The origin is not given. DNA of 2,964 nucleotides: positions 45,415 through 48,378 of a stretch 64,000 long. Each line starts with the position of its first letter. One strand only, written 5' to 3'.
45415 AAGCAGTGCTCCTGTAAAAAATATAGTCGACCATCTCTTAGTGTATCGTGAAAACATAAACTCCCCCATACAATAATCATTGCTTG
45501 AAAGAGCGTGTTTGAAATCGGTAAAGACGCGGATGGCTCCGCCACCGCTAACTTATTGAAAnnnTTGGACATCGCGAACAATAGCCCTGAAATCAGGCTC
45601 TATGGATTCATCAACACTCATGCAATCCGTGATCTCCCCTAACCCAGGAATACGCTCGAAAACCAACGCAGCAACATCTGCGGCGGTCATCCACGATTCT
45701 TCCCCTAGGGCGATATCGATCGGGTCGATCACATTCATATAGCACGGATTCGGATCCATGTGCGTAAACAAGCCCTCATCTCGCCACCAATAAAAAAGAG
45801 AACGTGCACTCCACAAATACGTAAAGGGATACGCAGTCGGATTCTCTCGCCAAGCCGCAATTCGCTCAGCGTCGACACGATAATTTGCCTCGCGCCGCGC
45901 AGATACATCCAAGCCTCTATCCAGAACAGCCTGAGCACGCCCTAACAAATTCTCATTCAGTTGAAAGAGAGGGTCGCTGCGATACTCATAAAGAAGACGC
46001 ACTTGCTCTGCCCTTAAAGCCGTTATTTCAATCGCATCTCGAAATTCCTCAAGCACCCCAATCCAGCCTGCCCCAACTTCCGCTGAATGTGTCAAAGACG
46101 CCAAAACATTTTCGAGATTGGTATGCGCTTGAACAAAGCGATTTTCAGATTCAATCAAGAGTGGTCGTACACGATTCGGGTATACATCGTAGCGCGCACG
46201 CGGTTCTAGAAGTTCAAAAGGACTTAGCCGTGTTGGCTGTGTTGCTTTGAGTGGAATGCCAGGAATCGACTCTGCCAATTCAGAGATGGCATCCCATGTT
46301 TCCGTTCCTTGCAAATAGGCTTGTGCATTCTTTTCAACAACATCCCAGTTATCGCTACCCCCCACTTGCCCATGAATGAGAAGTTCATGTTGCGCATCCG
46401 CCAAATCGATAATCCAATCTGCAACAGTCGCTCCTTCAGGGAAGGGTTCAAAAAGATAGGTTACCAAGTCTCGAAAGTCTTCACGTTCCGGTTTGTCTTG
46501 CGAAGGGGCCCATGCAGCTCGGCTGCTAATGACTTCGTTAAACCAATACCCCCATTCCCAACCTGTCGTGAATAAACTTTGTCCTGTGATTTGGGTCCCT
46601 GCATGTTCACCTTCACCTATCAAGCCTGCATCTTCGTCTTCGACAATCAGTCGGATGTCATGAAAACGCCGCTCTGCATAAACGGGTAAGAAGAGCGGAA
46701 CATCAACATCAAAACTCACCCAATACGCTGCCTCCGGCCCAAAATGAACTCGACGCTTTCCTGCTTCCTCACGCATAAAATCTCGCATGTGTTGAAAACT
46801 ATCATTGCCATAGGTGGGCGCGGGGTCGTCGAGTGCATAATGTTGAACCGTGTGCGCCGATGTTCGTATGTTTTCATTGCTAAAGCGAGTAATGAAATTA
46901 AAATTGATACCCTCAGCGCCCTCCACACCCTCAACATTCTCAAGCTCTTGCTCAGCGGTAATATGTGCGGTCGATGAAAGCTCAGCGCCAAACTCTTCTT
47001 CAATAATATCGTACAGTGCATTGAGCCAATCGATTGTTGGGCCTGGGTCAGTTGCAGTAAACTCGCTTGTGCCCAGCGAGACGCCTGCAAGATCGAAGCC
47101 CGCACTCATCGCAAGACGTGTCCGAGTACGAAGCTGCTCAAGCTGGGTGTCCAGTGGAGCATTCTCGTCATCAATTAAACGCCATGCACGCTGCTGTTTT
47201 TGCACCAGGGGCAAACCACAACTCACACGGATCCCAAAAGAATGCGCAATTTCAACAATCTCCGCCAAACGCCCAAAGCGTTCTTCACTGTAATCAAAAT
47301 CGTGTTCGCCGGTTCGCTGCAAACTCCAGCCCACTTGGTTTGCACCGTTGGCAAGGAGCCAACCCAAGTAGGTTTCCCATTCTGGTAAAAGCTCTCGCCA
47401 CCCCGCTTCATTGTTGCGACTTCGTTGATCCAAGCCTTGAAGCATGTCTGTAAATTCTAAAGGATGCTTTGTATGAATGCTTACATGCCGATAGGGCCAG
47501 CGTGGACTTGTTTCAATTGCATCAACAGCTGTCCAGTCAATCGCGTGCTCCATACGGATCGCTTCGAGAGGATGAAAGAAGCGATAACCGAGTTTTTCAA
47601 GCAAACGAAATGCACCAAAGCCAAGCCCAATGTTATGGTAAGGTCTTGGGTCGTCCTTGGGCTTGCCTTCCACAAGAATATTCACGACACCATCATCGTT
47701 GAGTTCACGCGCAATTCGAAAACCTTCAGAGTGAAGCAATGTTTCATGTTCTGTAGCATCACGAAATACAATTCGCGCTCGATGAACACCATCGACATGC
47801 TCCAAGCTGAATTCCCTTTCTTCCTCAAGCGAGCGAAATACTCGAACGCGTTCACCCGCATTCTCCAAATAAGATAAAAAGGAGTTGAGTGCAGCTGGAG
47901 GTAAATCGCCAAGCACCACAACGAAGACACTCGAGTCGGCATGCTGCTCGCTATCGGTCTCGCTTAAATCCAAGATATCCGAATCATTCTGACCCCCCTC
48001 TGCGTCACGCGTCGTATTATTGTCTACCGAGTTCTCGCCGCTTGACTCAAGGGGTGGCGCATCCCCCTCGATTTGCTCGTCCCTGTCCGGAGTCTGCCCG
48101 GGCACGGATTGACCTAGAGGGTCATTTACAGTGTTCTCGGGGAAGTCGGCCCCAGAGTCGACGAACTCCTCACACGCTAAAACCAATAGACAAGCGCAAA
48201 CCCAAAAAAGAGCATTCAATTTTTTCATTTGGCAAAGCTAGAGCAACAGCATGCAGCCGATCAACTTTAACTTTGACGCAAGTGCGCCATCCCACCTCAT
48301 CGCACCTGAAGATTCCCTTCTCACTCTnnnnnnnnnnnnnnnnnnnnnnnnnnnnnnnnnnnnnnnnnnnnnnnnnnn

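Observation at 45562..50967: Tandem pair of ~880-aa lipoprotein paralogs of an unrecognised family (possible novel glycoside-hydrolase-like enzymes)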

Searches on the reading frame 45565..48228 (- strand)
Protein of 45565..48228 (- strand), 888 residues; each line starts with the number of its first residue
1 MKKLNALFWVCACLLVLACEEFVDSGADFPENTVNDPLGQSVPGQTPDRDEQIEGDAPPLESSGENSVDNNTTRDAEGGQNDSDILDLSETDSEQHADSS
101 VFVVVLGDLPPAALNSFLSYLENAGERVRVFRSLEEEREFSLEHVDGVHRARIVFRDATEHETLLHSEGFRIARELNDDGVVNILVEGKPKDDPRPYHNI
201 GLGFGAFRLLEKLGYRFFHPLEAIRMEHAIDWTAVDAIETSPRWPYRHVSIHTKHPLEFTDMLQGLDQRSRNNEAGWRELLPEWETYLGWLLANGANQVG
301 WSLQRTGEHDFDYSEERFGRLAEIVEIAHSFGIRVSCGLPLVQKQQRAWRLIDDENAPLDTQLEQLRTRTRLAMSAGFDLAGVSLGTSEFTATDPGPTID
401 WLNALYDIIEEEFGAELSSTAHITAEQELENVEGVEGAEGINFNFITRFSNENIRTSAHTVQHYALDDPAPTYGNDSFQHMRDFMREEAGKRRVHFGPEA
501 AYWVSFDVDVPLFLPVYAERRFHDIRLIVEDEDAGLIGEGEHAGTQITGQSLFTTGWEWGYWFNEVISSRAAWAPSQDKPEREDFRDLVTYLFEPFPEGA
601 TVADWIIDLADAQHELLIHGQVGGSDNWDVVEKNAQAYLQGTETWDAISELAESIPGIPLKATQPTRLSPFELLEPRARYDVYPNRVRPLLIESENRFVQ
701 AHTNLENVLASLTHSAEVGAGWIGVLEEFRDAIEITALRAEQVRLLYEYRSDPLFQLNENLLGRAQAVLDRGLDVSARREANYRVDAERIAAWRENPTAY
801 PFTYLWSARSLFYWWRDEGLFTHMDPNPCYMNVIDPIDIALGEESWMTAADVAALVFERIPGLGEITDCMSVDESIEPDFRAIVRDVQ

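Call 4: search_protein_families(library=pfam, proteins=[window:45565-48228:-], max_evalue=1)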
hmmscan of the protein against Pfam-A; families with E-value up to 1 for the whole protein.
window:45565-48228:- (888 aa): 0 families

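Call 5: search_protein_families(library=ncbifam, proteins=[window:45565-48228:-], max_evalue=1)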
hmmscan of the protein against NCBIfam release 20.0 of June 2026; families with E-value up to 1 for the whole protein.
window:45565-48228:- (888 aa): 0 families

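Call 6: search_solved_structures(query=window:45565-48228:-, max_evalue=10)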
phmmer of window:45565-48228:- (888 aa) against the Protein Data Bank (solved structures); distinct sequences matched with E-value up to 10: 3.
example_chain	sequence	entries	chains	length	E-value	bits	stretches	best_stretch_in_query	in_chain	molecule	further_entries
7t01_H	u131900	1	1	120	0.38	12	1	363-427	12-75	54042-4 Fab - Heavy Chain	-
8vif_H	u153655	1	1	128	0.43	11.8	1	363-426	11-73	SC27 Fab heavy chain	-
8vke_H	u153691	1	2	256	1.5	10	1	363-426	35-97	SC27 Fab heavy chain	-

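Call 8: find_homologous_proteins(query=window:45565-48228:-)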
Query window:45565-48228:- (888 aa): 137 proteins with E <= 0.001 among 8000 candidates; the best 120 are listed.
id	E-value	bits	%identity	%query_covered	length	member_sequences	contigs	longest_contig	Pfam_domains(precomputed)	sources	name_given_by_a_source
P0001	0.0e+0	2063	100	100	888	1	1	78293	-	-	-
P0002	0.0e+0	1293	63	100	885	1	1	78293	-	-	-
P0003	3.5e-260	884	51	88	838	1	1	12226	-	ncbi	-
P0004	1.5e-182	627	41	89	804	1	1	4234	-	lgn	-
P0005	4.8e-178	612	42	89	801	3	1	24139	-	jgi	jgi:hypothetical protein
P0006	1.3e-176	608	42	81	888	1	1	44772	-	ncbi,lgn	-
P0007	3.3e-175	603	44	76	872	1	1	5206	-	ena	-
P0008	7.7e-174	598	43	76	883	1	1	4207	-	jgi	jgi:hypothetical protein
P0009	1.1e-171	591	44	76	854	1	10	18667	-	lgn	-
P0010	4.8e-171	589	40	92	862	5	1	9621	-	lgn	-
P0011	1.6e-170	587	41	90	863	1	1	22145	-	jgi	jgi:hypothetical protein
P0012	8.7e-170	585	43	81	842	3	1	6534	-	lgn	-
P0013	2.7e-169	583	42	80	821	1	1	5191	-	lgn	-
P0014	1.8e-168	581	41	81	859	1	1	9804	-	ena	-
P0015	8.2e-168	578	41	87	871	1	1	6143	-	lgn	-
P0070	3.1e-151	524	40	77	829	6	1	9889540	-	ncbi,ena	-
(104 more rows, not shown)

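Call 11: search_solved_structures(query=A1, max_evalue=10, show_alignments=3)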
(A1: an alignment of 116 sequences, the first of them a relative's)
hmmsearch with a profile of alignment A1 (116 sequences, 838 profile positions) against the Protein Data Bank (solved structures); distinct sequences matched with E-value up to 10: 4.
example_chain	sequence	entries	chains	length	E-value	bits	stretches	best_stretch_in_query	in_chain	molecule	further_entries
3g67_A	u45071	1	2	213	1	10.8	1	537-730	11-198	Methyl-accepting chemotaxis protein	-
9rux_A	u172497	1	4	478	1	10.8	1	200-262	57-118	Disrupted in schizophrenia 1 homolog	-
3g6b_A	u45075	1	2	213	1.1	10.6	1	537-726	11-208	Methyl-accepting chemotaxis protein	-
8ek4_A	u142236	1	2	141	4.3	8.7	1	535-676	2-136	Ice-binding protein TIP-99a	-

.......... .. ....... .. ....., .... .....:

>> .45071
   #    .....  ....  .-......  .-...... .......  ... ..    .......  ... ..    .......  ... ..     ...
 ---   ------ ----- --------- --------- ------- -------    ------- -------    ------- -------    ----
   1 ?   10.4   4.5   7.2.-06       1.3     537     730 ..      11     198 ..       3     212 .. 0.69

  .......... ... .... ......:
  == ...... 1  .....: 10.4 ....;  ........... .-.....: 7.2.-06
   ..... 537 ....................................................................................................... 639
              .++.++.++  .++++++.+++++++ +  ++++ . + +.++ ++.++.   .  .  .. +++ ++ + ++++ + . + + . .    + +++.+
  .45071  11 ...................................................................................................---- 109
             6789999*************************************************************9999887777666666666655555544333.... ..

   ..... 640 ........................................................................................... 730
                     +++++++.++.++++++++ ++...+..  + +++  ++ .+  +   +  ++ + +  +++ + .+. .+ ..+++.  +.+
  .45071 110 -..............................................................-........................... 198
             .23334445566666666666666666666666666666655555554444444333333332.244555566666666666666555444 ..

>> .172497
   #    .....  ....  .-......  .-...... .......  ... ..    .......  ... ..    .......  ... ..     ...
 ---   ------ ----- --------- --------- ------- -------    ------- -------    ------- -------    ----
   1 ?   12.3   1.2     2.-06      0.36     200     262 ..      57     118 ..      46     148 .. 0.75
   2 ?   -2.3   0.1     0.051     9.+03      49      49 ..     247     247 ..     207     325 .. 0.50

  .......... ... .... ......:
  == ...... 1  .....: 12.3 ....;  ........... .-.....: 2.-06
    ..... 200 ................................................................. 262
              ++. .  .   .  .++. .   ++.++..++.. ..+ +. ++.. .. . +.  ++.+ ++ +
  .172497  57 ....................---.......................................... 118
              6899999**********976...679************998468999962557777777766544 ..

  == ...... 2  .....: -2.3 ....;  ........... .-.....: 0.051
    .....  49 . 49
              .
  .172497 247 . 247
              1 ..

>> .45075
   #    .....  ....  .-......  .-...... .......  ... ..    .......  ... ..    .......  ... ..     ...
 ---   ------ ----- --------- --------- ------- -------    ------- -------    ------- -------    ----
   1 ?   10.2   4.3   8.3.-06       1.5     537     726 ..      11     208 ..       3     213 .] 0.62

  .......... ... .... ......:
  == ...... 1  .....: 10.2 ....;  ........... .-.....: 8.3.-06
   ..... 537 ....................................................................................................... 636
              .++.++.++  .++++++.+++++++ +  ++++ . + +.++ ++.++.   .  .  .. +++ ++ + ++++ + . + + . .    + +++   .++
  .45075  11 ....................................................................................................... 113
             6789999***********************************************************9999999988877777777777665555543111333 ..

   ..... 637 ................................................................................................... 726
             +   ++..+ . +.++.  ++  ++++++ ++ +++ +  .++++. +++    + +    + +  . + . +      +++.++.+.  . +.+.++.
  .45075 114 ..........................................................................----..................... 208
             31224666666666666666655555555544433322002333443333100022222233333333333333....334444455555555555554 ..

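Call 16: find_encoding_contigs(protein=P0001, flank=10000, max_places=3)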
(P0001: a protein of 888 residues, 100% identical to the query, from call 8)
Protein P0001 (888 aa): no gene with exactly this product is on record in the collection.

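Call 18: find_encoding_contigs(protein=P0070, flank=8000, max_places=2)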
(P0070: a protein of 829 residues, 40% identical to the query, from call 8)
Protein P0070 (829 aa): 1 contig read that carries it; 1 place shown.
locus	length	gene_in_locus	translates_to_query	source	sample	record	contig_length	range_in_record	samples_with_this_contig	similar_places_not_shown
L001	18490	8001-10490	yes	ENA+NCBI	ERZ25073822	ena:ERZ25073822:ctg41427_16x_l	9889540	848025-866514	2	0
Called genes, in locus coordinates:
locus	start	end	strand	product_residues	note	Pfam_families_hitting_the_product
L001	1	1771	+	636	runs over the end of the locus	PF13519:VWA_2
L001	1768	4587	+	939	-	PF00092:VWA (weak), PF09967:DUF2201 (faint), PF07090:GATase1_like (faint), PF05762:VWA_CoxE (weak), PF00092:VWA, PF13519:VWA_2, PF13768:VWA_3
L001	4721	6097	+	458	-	PF04107:GCS2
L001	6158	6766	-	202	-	PF00697:PRAI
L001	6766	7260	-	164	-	PF00072:Response_reg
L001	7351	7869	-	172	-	-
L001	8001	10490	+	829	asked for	-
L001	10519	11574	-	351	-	PF01070:FMN_dh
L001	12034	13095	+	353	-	PF00348:polyprenyl_synt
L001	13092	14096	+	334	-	PF00288:GHMP_kinases_N, PF08544:GHMP_kinases_C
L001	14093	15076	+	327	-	PF22700:MVD-like_N, PF00288:GHMP_kinases_N (weak), PF18376:MDD_C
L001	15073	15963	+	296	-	PF00288:GHMP_kinases_N (weak)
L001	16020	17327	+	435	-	PF00368:HMG-CoA_red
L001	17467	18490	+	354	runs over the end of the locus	PF02518:HATPase_c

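Call 19: find_encoding_contigs(protein=P0003, flank=8000, max_places=2)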
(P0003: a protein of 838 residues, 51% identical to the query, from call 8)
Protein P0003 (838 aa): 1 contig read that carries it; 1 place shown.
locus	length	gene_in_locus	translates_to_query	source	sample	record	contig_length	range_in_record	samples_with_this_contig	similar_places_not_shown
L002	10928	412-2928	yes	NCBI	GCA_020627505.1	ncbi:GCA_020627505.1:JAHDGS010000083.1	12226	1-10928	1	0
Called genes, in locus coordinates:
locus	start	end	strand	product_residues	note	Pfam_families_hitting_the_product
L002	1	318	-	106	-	?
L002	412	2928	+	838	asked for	-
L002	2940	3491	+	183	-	PF13302:Acetyltransf_3, PF00583:Acetyltransf_1, PF13420:Acetyltransf_4, PF13673:Acetyltransf_10, PF13508:Acetyltransf_7, PF08445:FR47 (weak)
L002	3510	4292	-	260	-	PF01738:DLH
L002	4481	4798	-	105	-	-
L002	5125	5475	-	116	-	PF02452:PemK_toxin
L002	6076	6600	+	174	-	PF00466:Ribosomal_L10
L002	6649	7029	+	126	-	PF16320:Ribosomal_L12_N, PF00542:Ribosomal_L12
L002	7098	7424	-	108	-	-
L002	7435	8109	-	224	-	-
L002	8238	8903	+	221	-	PF01551:Peptidase_M23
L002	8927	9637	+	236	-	PF05430:Methyltransf_30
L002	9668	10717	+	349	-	-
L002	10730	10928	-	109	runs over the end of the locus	-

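Call 22: predict_structure(alignment_id=A1)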
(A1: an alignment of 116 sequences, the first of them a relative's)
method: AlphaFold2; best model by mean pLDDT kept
length: 888 residues; sequences in the alignment: 116
mean_pLDDT: 88.2   pTM: 0.87
mean pLDDT of the five models: 88.2, 87.8, 86.8, 86.8, 86.7
residues with pLDDT >= 90: 653; 70-90: 118; 50-70: 45; < 50: 72
segments of 3 or more residues with pLDDT < 50: 20-84
pLDDT, mean of each block of 10 residues (from residue 1): 79 72 38 35 36 39 41 40 47 64 97 98 96 95 83 93 87 94 97 93 98 97 94 96 97 94 90 92 98 98 94 97 98 98 93 96 98 98 91 95 98 97 93 94 97 98 96 94 98 97 79 97 98 98 98 94 97 96 98 95 98 97 85 89 89 85 90 91 94 98 97 91 97 98 97 79 98 98 96 94 96 97 92 86 56 68 71 91 86
secondary structure, 60 per line:
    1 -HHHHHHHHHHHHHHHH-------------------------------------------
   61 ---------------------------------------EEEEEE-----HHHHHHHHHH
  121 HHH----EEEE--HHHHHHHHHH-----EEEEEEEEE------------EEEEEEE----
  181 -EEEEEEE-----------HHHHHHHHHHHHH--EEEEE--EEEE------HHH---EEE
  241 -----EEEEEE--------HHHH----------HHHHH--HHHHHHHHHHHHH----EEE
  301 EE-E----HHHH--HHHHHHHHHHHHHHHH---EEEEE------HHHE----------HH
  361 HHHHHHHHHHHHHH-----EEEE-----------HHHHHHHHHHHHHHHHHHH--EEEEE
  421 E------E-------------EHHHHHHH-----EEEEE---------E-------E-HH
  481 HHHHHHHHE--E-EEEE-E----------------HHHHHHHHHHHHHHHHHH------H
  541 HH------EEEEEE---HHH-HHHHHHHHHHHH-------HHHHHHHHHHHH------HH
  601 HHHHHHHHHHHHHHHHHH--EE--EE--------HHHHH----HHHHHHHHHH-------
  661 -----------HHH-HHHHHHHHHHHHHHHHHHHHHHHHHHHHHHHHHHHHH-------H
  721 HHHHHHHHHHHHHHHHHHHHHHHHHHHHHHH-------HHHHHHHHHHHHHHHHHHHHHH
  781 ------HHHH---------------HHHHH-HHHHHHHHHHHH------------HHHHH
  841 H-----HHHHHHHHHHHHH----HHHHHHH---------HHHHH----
elements in order (helices of 4 or more, strands of 3 or more residues): H2-17 E100-105 H111-123 E128-131 H134-143 E149-157 E170-176 E182-188 H200-212 E215-219 E222-225 E238-240 E246-251 H260-263 H274-278 H281-293 E298-302 H309-312 H315-330 E334-338 H359-374 E380-383 H395-413 E416-421 H443-449 E455-459 H479-488 E494-497 H516-533 E549-554 H562-573 H581-592 H599-618 H635-639 H644-653 H676-712 H720-751 H759-780 H787-790 H806-810 H812-823 H836-841 H847-859 H864-870 H880-884

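Call 24: fold_search(model_id=the predicted structure, library=pdb)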
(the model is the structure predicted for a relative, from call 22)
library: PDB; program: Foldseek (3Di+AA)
matches with E <= 10: 837; with E <= 0.001: 78
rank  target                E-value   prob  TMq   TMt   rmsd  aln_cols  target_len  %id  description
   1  6hze_A                8.5e-17  1.00  0.44  0.46   8.9       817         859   10  BP0997, GH138 enzyme targeting pectin rhamnogalacturonan II (released 2019-03-20)
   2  6hzg                  3.5e-16  1.00  0.45  0.55   8.6       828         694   12  BP0997, GH138 enzyme targeting pectin rhamnogalacturonan II (released 2019-03-20)
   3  6hzf_B                1.4e-15  1.00  0.42  0.44   9.1       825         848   10  BP0997, GH138 enzyme targeting pectin rhamnogalacturonan II (released 2019-03-20)
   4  6hzf_A                1.7e-15  1.00  0.43  0.44   9.3       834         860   11  BP0997, GH138 enzyme targeting pectin rhamnogalacturonan II (released 2019-03-20)
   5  6hze_B                1.7e-15  1.00  0.43  0.45   9.1       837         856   11  BP0997, GH138 enzyme targeting pectin rhamnogalacturonan II (released 2019-03-20)
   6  6pv4_D                2.5e-13  1.00  0.33  0.46  11.5       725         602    9  Structure of CpGH84A (released 2019-09-11)
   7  2vvn_B                3.7e-13  1.00  0.35  0.46  10.1       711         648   12  BtGH84 in complex with NH-Butylthiazoline (released 2008-07-01)
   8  5mi5                  3.7e-13  1.00  0.35  0.44  10.3       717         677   12  BtGH84 mutant with covalent modification by MA3 in complex with PUGNAc (released 2017-11-01)
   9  2yds_A                4.7e-13  1.00  0.36  0.51   9.5       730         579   12  CpOGA D298N in complex with TAB1-derived O-GlcNAc peptide (released 2012-03-14)
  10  5abf_A                4.7e-13  1.00  0.35  0.45   9.9       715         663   11  Structure of GH84 with ligand (released 2015-11-18)
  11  5abf_B                5.0e-13  1.00  0.35  0.45  11.3       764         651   11  Structure of GH84 with ligand (released 2015-11-18)
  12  1h41_B                8.7e-13  1.00  0.44  0.54   9.4       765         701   13  Pseudomonas cellulosa E292A alpha-D-glucuronidase mutant complexed with aldotriuronic acid (released 2003-05-01)
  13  2x0h_B                9.6e-13  1.00  0.34  0.44  11.8       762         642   11  BtGH84 Michaelis complex (released 2010-01-26)
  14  5fky_B                1.3e-12  1.00  0.35  0.45  10.4       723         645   11  Structure of a hydrolase bound with an inhibitor (released 2016-01-27)
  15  5abg_A                1.3e-12  1.00  0.35  0.44  10.2       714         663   12  Structure of GH84 with ligand (released 2015-11-18)
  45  6ezt_A                3.8e-08  1.00  0.31  0.42   8.2       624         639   10  Crystal structure of GH20 Exo beta-N-Acetylglucosaminidase D437A inactive mutant from Vibrio harveyi (released 2018-12-12)
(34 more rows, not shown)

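Call 34: search_protein_representatives(alignment_id=A1)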
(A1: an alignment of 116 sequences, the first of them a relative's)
Query: 116 sequences, 838 profile positions. Proteins with E-value up to 0.001 (for the whole library): 1748; up to 1e-10: 1241; up to 1e-30: 688. The best 150 are listed.
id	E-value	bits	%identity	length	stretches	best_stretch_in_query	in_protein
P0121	0.0e+00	1160.9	-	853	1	39-838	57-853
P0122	0.0e+00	1060.6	-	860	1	6-838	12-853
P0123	0.0e+00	1032.1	-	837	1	35-834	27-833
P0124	0.0e+00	1029.6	-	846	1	34-836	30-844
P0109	0.0e+00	1024.2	-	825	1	49-832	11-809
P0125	3.3e-293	991.6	-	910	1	41-838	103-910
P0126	1.9e-292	989.1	-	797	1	14-829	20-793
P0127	5.1e-292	987.7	-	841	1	41-835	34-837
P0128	4.3e-289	978.0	-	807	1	4-829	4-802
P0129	8.5e-287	970.4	-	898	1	47-838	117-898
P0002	3.8e-284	961.6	-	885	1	32-831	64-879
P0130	3.8e-278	941.8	-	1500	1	50-831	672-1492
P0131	4.1e-276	935.1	-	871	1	55-833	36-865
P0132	1.7e-274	929.7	-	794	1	47-831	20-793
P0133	6.5e-274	927.8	-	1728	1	48-832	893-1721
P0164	4.7e-208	709.9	-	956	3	227-530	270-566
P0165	1.7e-206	704.8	-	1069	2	51-573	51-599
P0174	2.6e-196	671.1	-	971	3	226-556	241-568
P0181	1.8e-186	638.5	-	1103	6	228-534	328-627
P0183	1.5e-185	635.5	-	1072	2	52-581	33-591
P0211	1.5e-143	496.5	-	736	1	12-788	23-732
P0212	2.5e-143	495.8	-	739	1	149-828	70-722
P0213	6.0e-143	494.5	-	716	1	73-787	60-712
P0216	2.9e-130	452.6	-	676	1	94-789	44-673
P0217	5.2e-129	448.4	-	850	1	142-805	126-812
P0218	1.2e-128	447.3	-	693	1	145-776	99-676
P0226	5.0e-114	398.9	-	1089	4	229-440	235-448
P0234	1.1e-104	368.0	-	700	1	147-776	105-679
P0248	9.4e-97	341.7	-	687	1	114-774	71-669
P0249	2.0e-96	340.6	-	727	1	127-774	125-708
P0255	4.1e-93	329.7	-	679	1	149-775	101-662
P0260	1.5e-91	324.5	-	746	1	63-772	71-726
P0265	2.0e-89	317.5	-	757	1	154-773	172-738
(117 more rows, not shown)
